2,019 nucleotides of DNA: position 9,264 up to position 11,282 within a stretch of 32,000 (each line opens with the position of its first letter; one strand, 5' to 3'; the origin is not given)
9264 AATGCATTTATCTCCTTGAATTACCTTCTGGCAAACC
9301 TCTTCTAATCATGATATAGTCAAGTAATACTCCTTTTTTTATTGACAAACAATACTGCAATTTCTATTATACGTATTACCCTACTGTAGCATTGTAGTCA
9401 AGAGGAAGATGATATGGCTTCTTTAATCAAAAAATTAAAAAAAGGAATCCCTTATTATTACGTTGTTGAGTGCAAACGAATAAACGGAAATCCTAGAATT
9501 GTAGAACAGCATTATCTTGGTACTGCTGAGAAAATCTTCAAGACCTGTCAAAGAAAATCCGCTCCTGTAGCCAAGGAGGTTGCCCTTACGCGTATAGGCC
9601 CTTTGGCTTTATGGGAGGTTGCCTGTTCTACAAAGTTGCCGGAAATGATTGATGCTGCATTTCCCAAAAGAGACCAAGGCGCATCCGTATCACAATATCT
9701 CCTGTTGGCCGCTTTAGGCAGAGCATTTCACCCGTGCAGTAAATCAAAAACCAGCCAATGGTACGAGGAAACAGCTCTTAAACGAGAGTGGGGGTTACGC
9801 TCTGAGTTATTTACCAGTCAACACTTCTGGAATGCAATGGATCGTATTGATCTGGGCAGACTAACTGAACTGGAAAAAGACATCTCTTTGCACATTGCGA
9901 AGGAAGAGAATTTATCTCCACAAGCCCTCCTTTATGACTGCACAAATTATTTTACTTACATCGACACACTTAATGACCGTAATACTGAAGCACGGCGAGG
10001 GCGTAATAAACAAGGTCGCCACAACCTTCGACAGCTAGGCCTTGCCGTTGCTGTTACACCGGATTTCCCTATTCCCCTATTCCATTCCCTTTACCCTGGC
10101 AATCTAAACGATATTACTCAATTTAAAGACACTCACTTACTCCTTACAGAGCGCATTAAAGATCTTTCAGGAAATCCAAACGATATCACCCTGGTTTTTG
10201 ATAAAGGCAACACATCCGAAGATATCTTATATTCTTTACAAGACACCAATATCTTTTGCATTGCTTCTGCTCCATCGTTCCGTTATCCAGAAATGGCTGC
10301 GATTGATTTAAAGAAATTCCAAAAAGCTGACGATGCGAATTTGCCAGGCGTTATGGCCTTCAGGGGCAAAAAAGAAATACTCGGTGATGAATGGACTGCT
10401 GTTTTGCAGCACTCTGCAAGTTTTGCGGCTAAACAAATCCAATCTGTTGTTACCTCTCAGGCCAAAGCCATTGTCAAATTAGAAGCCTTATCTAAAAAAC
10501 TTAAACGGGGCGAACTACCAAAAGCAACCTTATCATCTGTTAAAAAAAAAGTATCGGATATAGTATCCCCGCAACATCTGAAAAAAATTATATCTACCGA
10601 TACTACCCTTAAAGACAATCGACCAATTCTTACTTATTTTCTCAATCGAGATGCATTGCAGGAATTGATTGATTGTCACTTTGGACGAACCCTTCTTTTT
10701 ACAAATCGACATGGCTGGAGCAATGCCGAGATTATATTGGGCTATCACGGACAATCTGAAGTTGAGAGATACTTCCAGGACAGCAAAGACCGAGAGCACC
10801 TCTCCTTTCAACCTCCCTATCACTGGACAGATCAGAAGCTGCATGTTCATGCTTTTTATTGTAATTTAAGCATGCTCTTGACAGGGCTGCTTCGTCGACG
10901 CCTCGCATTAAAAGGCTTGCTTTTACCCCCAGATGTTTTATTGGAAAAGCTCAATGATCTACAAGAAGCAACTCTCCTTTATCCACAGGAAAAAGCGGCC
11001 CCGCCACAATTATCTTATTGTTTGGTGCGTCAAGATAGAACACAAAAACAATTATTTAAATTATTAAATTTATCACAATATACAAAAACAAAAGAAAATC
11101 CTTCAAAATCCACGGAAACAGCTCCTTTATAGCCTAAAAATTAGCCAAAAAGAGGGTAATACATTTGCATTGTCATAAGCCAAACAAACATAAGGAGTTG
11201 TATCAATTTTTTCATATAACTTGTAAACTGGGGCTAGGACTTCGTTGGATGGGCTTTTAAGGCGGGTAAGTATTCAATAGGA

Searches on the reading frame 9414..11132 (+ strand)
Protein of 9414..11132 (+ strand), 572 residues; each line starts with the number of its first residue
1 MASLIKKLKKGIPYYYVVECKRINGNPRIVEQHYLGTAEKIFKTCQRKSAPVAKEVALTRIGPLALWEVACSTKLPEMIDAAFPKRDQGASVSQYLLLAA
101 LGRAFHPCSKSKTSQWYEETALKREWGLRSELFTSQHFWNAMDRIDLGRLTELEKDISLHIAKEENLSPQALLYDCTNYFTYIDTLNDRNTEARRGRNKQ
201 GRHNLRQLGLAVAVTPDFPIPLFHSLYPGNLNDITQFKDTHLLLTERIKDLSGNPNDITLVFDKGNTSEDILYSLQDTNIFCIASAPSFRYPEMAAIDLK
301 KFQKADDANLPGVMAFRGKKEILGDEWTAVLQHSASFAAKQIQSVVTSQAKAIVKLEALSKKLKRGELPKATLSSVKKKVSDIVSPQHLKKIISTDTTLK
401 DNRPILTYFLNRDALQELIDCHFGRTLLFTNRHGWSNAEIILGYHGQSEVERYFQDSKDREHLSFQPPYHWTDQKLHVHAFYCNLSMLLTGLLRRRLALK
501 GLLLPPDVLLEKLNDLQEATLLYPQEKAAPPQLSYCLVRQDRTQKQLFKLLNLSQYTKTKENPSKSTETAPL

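Call 56: search_protein_families(library=pfam, proteins=[window:9414-11132:+], max_evalue=0.001)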
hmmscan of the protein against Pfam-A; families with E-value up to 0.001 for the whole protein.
window:9414-11132:+ (572 aa): 1 family
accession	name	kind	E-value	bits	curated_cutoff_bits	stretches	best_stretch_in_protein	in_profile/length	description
PF01609.27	DDE_Tnp_1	-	0.00022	21.5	23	1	198-459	26-172/200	Transposase DDE domain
